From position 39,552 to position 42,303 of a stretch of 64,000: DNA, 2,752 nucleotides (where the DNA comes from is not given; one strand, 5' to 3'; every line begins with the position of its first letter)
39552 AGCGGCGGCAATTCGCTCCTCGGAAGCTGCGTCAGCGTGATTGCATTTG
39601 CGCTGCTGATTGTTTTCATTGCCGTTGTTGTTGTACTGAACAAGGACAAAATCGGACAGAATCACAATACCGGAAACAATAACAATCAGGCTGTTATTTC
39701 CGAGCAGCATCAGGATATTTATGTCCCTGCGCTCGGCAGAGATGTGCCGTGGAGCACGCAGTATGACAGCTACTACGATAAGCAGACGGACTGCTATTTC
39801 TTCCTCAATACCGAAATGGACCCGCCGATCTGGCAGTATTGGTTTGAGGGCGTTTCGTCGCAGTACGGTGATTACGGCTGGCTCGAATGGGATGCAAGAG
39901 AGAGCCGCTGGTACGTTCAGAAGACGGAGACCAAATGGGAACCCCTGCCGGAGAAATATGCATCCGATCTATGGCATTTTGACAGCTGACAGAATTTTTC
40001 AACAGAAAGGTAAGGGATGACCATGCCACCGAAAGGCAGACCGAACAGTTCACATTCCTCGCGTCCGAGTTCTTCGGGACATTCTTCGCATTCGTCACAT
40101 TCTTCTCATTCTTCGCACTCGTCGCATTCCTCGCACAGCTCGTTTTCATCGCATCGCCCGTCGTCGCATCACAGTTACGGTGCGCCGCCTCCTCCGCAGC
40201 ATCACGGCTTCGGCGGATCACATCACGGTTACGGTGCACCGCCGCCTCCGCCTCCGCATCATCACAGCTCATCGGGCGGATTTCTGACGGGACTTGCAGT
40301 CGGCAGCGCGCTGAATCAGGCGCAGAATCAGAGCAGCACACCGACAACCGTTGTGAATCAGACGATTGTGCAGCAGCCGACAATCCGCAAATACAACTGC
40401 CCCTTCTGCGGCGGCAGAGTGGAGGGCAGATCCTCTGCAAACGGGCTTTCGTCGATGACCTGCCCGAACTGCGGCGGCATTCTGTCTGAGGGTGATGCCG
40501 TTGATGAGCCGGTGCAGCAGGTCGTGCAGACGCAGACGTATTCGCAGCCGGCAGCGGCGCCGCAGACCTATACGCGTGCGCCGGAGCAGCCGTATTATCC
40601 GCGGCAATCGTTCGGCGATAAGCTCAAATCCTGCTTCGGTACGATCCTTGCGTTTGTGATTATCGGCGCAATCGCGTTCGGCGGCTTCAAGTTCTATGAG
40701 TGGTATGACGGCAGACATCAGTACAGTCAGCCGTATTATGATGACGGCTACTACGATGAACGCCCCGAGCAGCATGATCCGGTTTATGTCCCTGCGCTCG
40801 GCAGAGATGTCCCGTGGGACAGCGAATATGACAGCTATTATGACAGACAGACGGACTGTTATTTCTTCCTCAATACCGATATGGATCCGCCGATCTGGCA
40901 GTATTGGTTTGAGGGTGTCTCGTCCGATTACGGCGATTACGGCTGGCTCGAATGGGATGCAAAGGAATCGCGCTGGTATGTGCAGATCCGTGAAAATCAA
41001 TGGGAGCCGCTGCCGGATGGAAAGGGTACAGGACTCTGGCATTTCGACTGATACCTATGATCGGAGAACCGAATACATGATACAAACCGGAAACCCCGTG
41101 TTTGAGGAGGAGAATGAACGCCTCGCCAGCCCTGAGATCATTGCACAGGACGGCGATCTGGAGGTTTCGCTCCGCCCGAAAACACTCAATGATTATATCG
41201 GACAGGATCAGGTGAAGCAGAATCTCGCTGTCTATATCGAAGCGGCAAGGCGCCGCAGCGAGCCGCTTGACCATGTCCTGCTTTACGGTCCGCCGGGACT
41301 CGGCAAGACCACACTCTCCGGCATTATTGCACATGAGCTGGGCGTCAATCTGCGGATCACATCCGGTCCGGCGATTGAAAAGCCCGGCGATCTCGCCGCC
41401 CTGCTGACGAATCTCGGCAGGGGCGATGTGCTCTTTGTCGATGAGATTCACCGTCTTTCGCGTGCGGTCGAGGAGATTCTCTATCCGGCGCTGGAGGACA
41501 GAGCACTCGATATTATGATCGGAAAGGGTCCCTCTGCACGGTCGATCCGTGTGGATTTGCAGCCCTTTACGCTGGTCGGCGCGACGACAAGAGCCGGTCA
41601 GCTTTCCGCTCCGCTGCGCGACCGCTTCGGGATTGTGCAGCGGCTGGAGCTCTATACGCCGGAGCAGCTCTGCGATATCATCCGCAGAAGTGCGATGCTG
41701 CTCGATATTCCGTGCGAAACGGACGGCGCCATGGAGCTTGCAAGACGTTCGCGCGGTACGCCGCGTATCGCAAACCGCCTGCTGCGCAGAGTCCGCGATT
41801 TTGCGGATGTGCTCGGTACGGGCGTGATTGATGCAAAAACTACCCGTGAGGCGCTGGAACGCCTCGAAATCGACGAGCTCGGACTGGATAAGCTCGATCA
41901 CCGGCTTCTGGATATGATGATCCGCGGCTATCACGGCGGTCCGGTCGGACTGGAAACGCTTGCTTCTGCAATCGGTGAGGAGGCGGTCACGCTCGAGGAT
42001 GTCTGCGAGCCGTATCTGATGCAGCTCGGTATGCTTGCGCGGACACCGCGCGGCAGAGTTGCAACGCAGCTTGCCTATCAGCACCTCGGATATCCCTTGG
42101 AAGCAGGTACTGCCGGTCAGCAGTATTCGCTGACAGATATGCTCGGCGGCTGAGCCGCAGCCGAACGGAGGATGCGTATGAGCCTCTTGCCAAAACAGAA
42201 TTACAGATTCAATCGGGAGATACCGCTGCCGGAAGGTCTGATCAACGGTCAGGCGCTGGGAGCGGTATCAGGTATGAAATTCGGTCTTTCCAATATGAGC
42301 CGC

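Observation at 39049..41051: Three consecutive MPP-start proteins, two with (HSS)n His/Ser repeats and a shared Trp/Tyr-rich ectodomain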

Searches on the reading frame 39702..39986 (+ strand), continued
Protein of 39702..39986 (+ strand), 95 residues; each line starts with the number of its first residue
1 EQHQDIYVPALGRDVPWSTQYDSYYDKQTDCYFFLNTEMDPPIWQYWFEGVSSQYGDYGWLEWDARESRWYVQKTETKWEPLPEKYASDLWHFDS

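Call 72: search_protein_families(library=pfam, proteins=[P0076, P0078, P0100, P0106, P0045, P0028, P0072, P0104], max_evalue=0.1)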
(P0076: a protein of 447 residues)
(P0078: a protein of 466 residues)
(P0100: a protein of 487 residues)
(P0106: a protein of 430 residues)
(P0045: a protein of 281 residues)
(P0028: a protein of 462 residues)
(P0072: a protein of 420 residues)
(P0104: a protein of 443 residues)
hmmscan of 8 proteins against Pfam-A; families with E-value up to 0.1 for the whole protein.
P0076 (447 aa): 9 families
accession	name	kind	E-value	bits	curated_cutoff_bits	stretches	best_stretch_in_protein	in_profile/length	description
PF18202.7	TQ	-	7.4e-07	30.1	23.8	1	372-434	24-87/127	T-Q ester bond containing domain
PF14369.11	Zn_ribbon_19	-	8.4e-05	23.1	30.8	1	135-152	18-34/35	zinc-ribbon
PF23451.1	Zn_ribbon_PaaD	-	0.005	16.9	27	0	164-191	6-33/53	PaaD zinc beta ribbon domain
PF05605.18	zf-Di19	-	0.014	16.1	27.5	0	140-149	3-12/54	Drought induced 19 protein (Di19), zinc-binding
PF24333.1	DUF7501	-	0.024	15.2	27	0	166-182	4-20/58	Family of unknown function (DUF7501)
PF10276.14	zf-CHCC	-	0.028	14.9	27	0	133-149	22-37/37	Zinc-finger domain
PF23454.1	Zn_ribbon_Brz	-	0.062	14.3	27.9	0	170-184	3-17/58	Transcriptional regulator Brz zinc beta ribbon domain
PF24448.1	T4_y05I_C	-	0.075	13.8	27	0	340-395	3-58/69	y05I-like putative transcription factor C-terminal domain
PF24921.1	RING_XB3-XBAT31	-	0.086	13.3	50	0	166-183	39-56/57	E3 ubiquitin-protein ligase XB3/XBAT31 RING finger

P0078 (466 aa): 6 families
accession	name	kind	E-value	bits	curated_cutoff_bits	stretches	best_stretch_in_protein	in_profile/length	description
PF18202.7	TQ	-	6.1e-08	33.6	23.8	1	387-451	15-85/127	T-Q ester bond containing domain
PF23451.1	Zn_ribbon_PaaD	-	0.016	15.3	27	0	183-201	10-28/53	PaaD zinc beta ribbon domain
PF23454.1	Zn_ribbon_Brz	-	0.027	15.5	27.9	0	184-200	2-18/58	Transcriptional regulator Brz zinc beta ribbon domain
PF05605.18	zf-Di19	-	0.037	14.7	27.5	0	187-200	2-15/54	Drought induced 19 protein (Di19), zinc-binding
PF22289.1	DmmA-like_C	-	0.042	14.3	27.4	0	165-201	2-32/44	Dimethylamine monooxygenase subunit DmmA-like, C-terminal domain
PF13248.11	Zn_ribbon_3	-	0.095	12.6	27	0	164-172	16-24/26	zinc-ribbon domain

P0100 (487 aa): 4 families
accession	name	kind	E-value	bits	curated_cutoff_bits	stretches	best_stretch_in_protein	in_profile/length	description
PF18202.7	TQ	-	4.1e-07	30.9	23.8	1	398-477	13-98/127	T-Q ester bond containing domain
PF14369.11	Zn_ribbon_19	-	0.0012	19.3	30.8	0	163-175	21-33/35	zinc-ribbon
PF13248.11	Zn_ribbon_3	-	0.024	14.5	27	0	163-173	2-11/26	zinc-ribbon domain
PF23499.1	YnfU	-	0.081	13.3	27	1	164-194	17-46/49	YnfU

P0106 (430 aa): 8 families
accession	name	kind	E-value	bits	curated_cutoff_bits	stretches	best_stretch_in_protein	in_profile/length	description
PF07495.19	Y_Y_Y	-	0.0025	18.1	26.6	1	360-399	23-62/65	Y_Y_Y domain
PF08271.17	Zn_Ribbon_TF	-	0.0073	16.3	29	1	166-185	2-21/43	TFIIB zinc-binding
PF03966.22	Trm112p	-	0.038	14.3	22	1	143-176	6-37/40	Trm112p-like protein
PF18202.7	TQ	-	0.04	14.8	23.8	1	361-420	23-89/127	T-Q ester bond containing domain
PF23145.1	Zf_2nd_IFT121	-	0.044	13.9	25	0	143-173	15-43/45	IFT121, second zinc finger domain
PF14369.11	Zn_ribbon_19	-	0.051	14.2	30.8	0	154-175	11-32/35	zinc-ribbon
PF17252.7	DUF5319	-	0.08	13.6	27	0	139-165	55-82/121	Family of unknown function (DUF5319)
PF13717.11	Zn_ribbon_4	-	0.086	13.2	30.3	0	165-179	3-17/36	zinc-ribbon domain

P0045 (281 aa): 0 families

P0028 (462 aa): 1 family
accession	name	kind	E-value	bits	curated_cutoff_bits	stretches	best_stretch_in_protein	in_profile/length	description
PF07635.16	PSCyt1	-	0.028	15.4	22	0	323-348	26-51/59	Planctomycete cytochrome C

P0072 (420 aa): 0 families

P0104 (443 aa): 2 families
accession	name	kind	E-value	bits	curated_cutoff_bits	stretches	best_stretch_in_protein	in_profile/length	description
PF21344.3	Zn_ribbon_LysW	-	0.012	15.6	27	1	108-136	3-32/46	Alpha-aminoadipate carrier protein LysW-like, globular domain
PF12773.13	DZR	-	0.043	14.4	27.3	1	105-135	12-35/45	Double zinc ribbon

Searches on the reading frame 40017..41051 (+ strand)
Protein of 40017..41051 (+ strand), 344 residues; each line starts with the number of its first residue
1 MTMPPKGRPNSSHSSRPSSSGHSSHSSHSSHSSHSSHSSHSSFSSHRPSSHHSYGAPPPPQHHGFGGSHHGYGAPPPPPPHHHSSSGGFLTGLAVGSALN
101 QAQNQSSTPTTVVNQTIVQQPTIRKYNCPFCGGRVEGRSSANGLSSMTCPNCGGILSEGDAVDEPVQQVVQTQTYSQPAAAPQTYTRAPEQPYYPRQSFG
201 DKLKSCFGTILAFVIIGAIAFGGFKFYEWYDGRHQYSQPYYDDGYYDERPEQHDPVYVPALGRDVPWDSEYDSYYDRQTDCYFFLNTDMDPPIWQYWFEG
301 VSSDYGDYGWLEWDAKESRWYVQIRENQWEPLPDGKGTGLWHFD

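Call 4: search_protein_families(library=pfam, proteins=[window:40017-41051:+], max_evalue=0.1)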
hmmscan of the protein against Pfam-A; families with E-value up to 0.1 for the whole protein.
window:40017-41051:+ (344 aa): 6 families
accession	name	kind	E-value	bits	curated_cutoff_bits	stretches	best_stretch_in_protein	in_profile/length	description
PF14354.12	Lar_restr_allev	-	0.0057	17.3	28.6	1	127-154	5-33/58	Restriction alleviation protein Lar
PF13453.11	Zn_ribbon_TFIIB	-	0.043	13.6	22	1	127-155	1-28/41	Transcription factor zinc-finger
PF23455.1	DUF7129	-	0.055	13.7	30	0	121-155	7-36/45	Domain of unknown function (DUF7129)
PF07754.17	HVO_2753_ZBP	-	0.06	13.6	33.2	0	113-153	4-46/46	Small zinc finger protein HVO_2753-like, Zn-binding pocket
PF22747.2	Zn_ribbon_DUF2089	-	0.067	13.7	27.6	0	122-138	9-25/32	DUF2089 zinc ribbon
PF09723.15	Zn_ribbon_8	-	0.07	13.6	34.4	0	126-154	6-34/41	Zinc ribbon domain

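Call 16: search_protein_families(library=ncbifam, proteins=[window:40017-41051:+], max_evalue=0.1)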
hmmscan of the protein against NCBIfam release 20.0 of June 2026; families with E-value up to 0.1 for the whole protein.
window:40017-41051:+ (344 aa): 3 families
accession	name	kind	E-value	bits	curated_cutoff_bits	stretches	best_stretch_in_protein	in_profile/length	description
NF047912.1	ECs_2282_CxxC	subfamily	0.0013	18.6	37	1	125-167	2-48/60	ECs_2282 family putative zinc-binding protein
TIGR02605.1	CxxC_CxxC_SSSS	subfamily_domain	0.004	17.2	31.3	1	126-154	6-34/52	FmdB family zinc ribbon protein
NF011481.0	PRK14890.1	equivalog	0.019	15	61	1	104-153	6-57/61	putative Zn-ribbon RNA-binding protein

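Call 55: search_protein_families(library=padloc, proteins=[window:40023-41051:+], max_evalue=0.01)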
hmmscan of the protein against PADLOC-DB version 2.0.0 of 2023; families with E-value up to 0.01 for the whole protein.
window:40023-41051:+ (342 aa): 0 families

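Call 56: search_protein_families(library=phrogs, proteins=[window:40023-41051:+], max_evalue=0.01)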
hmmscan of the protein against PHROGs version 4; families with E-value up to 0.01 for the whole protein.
window:40023-41051:+ (342 aa): 2 families
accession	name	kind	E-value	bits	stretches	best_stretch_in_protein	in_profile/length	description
phrog_4852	-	unknown function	0.0016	19.1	1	118-169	8-54/194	-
phrog_13234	-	unknown function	0.0024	18.5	0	146-157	13-24/37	-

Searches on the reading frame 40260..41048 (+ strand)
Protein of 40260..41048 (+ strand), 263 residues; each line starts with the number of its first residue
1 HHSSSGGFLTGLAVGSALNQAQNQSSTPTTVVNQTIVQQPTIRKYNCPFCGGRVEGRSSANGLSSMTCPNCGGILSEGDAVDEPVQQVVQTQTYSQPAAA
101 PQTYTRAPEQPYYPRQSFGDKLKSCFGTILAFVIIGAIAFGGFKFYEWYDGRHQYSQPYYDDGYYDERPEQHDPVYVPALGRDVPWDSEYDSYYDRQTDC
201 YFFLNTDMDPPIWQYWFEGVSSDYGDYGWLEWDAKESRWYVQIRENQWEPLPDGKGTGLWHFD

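Call 51: find_homologous_proteins(query=window:40260-41048:+, max_evalue=0.001)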
Query seq(263 aa) (263 aa): 67 proteins with E <= 0.001 among 463 candidates.
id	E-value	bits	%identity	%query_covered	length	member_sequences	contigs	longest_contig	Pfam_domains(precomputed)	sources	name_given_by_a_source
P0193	1.5e-161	555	98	88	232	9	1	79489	-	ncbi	-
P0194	9.9e-142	490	82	94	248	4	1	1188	-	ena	-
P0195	8.8e-134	464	83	90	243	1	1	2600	-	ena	-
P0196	4.3e-130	452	76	94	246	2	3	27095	-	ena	-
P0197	6.3e-98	346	57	98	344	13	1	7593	-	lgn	-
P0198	7.5e-92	326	55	96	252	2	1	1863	-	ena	-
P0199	4.4e-78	281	55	96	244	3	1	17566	-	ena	-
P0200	3.1e-74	268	51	97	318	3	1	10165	-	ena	-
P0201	8.1e-73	264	50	96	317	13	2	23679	-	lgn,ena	-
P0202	6.9e-68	248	45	96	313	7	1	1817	-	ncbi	-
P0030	1.1e-67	247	42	99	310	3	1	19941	-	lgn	-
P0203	5.8e-67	244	47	92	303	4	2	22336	-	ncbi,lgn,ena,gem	-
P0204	1.3e-66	243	53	83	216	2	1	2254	-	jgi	jgi:hypothetical protein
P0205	1.1e-62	230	44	99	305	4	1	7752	-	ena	-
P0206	1.0e-61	227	45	92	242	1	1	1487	-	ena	-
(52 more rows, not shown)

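Call 54: find_encoding_contigs(protein=P0193, flank=3000, max_places=2)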
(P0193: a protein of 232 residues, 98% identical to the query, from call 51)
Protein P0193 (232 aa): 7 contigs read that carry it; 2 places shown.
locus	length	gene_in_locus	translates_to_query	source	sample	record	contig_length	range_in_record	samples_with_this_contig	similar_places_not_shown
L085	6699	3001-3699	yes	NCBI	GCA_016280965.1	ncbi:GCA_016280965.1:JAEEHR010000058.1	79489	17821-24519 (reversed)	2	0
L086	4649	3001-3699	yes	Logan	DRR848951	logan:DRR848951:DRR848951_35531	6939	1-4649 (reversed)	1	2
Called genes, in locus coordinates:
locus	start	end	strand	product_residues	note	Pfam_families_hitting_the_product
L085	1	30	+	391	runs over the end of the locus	-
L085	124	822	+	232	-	-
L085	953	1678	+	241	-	PF07179:SseB, PF14581:SseB_C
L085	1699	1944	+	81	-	-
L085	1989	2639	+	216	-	-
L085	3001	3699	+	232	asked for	-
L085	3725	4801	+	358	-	PF05496:RuvB_N, PF01078:Mg_chelatase (faint), PF13191:AAA_16 (faint), PF00004:AAA, PF07728:AAA_5, PF17864:AAA_lid_4, PF05491:WHD_RuvB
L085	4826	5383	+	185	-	-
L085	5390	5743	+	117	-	-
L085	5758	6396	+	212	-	PF06445:GyrI-like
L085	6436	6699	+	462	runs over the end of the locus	PF02878:PGM_PMM_I, PF02879:PGM_PMM_II, PF02880:PGM_PMM_III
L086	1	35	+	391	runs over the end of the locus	-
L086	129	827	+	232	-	-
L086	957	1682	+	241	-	PF07179:SseB, PF14581:SseB_C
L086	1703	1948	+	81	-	-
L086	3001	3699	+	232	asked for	-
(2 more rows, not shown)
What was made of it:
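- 40023..41051 (+): ORF3: the long paralogue, 342 aa from the MPP start. An alternative ATG lies at 40017. The closest database entry, P0193, is truncated to 232 aa by the gene caller (calls 51, 54).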

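Call 62: predict_structure(alignment_id=A2)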
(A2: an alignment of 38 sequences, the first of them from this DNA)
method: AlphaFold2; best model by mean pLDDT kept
length: 263 residues; sequences in the alignment: 38
mean_pLDDT: 71.1   pTM: 0.40
mean pLDDT of the five models: 71.1, 69.5, 68.3, 65.1, 64.8
residues with pLDDT >= 90: 91; 70-90: 54; 50-70: 47; < 50: 71
segments of 3 or more residues with pLDDT < 50: 1-27, 29-38, 86-96, 111-113, 156-169
pLDDT, mean of each block of 10 residues (from residue 1): 41 37 41 43 81 75 67 80 55 45 50 52 71 90 70 48 43 87 92 96 94 97 97 96 97 96 91
secondary structure, 60 per line:
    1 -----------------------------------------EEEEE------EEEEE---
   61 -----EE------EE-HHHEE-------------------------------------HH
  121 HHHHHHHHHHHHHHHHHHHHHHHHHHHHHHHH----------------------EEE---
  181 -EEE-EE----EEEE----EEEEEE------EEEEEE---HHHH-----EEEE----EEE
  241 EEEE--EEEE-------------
elements in order: E42-46 E53-57 H119-152 E175-177 E182-184 E192-195 E200-205 E212-217 H221-224 E230-233 E238-244 E247-250
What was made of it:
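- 40392..40484 (+): ORF3 Cys4 zinc ribbon, aa 124-154 (CPFC...CPNC). Call 62: modelled as beta hairpins, pLDDT 67-81.
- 40623..40697 (+): ORF3 transmembrane helix, aa 201-225. Call 62 models a helix over the corresponding stretch of the 263-aa segment that was modelled.
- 40782..41048 (+): ORF3 extracytoplasmic W/Y-rich domain, aa 254-342. Call 62 (pLDDT 87-97).
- On C4 zinc ribbon (ORF3): AF2 models hairpins with pLDDT 67-81 (call 62).
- It is confirmed in the ORF3 model, which also gives low pLDDT to the linkers and the tail end (call 62).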

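Call 66: fold_search(model_id=the predicted structure, library=pdb)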
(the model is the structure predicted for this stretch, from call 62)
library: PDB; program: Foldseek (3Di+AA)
matches with E <= 10: 103; with E <= 0.001: 0
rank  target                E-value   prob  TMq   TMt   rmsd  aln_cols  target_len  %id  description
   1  9e71_BY               3.6e-01  0.72  0.13  0.41   5.3        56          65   27  Cryo-EM structure of the Pyrobaculum calidifontis 70S ribosome (released 2024-11-20)
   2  8dy9_G                4.4e-01  0.35  0.12  0.27  22.8       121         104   15  Streptomyces venezuelae RNAP unconstrained open promoter complex with WhiA and WhiB transcription factors (released 2023-03-01)
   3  8dy7_G                8.3e-01  0.25  0.12  0.28  22.3       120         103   15  Streptomyces venezuelae RNAP transcription open promoter complex with WhiA and WhiB transcription factors (released 2023-03-01)
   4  9e71_Bc               1.2e+00  0.28  0.12  0.36  13.3        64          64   22  Cryo-EM structure of the Pyrobaculum calidifontis 70S ribosome (released 2024-11-20)
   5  7zhg_W                1.5e+00  0.35  0.12  0.43   5.6        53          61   21  High-resolution cryo-EM structure of Pyrococcus abyssi 30S ribosomal subunit bound to mRNA and initiator tRNA anticodo (released 2022-06-29)
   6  4uje_Bb               1.8e+00  0.23  0.12  0.33   5.5        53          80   24  Regulation of the mammalian elongation cycle by 40S subunit rolling: a eukaryotic-specific ribosome rearrangement (released 2014-07-16)
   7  6tmf_Y                1.9e+00  0.28  0.13  0.42   6.2        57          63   19  Structure of an archaeal ABCE1-bound ribosomal post-splitting complex (released 2020-02-12)
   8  2kn9_MODEL_1_A        1.9e+00  0.16  0.13  0.31  13.3        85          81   19  Solution structure of zinc-substituted rubredoxin B (Rv3250c) from Mycobacterium tuberculosis. Seattle Structu (released 2009-09-15)
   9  7kin_J                2.3e+00  0.10  0.11  0.24  22.5       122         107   12  Mycobacterium tuberculosis WT RNAP transcription open promoter complex with WhiB7 promoter (released 2021-04-21)
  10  8ag4_B                2.3e+00  0.02  0.09  0.05  17.5       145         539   12  Vaccinia C16 protein bound to Ku70/Ku80 (released 2022-11-09)
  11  6skf_Ax               2.4e+00  0.41  0.12  0.44   4.7        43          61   21  Cryo-EM Structure of T. kodakarensis 70S ribosome (released 2020-07-29)
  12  4v4n_BW               2.4e+00  0.18  0.12  0.39   5.5        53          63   23  Structure of the Methanococcus jannaschii ribosome-SecYEBeta channel complex (released 2014-07-09)
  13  4af1                  2.5e+00  0.41  0.12  0.08   3.0        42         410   24  Archeal Release Factor aRF1 (released 2013-03-20)
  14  9znf_BX               2.5e+00  0.20  0.12  0.40   5.2        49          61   26  Cryo-EM structure of the Methanosarcina acetivorans 70S ribosome in complex with SriA and SriB (released 2026-01-28)
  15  3j6x_27               2.5e+00  0.13  0.12  0.30   5.6        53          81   30  S. cerevisiae 80S ribosome bound with Taura syndrome virus (TSV) IRES, 5 degree rotation (Class II) (released 2014-06-11)
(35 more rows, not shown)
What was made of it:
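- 40392..40484 (+): Call 66: weak fold hits to zinc-ribbon proteins.
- On C4 zinc ribbon (ORF3): The weak best fold hits are zinc-ribbon ribosomal proteins and rubredoxin (call 66).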

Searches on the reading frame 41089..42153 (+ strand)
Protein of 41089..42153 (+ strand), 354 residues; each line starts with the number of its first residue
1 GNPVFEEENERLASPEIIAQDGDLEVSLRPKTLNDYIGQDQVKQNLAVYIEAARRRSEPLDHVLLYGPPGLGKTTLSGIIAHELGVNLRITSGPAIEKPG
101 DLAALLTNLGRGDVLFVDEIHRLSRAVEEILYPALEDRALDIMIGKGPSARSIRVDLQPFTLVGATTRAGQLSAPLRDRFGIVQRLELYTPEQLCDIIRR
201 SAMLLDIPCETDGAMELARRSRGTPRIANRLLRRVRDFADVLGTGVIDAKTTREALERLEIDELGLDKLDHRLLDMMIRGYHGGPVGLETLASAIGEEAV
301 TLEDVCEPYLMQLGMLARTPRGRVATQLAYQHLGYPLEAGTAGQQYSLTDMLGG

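Call 4: search_protein_families(library=pfam, proteins=[window:41089-42153:+], max_evalue=0.1)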
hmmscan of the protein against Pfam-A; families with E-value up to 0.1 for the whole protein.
window:41089-42153:+ (354 aa): 24 families
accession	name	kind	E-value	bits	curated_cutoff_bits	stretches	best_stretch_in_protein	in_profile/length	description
PF05496.18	RuvB_N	-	1.3e-80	269.2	27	1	28-186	1-159/159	Holliday junction DNA helicase RuvB P-loop domain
PF17864.7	AAA_lid_4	-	3.5e-30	104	27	1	189-262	1-74/74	RuvB AAA lid domain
PF05491.19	RuvB_C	-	6.8e-23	80.8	24.7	1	263-333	1-71/72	RuvB C-terminal winged helix domain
PF00004.35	AAA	-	1.5e-18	68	21.2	1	63-187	1-130/131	ATPase family associated with various cellular activities (AAA)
PF07728.20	AAA_5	-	3.2e-12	47.1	22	1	62-180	1-139/139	AAA domain (dynein-related subfamily)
PF13191.12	AAA_16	-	3.5e-06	28.1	32.6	1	38-84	4-48/167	AAA ATPase domain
PF01078.27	Mg_chelatase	-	1.7e-05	24.8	20.3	0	34-78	3-40/207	Magnesium chelatase, subunit ChlI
PF14532.12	Sigma54_activ_2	-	0.00064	20.4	25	1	38-135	2-93/138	Sigma-54 interaction domain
PF02367.23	TsaE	-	0.0024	18.3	26.6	1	55-92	16-53/128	Threonylcarbamoyl adenosine biosynthesis protein TsaE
PF13401.12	AAA_22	-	0.0036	18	27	0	62-77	7-22/130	AAA domain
PF00158.32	Sigma54_activat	-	0.0041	17.3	20.2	0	111-145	93-127/168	Sigma-54 interaction domain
PF06068.19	TIP49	-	0.0059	16.3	23.8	1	34-90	24-80/347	TIP49 P-loop domain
PF20720.3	nSTAND3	-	0.0066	16.6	27.2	1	53-85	10-42/155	Novel STAND NTPase 3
PF07726.17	AAA_3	-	0.01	16.2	27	0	62-89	1-28/131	ATPase family associated with various cellular activities (AAA)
PF05673.19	DUF815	-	0.011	15.3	23.8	0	31-90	25-84/249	Protein of unknown function (DUF815)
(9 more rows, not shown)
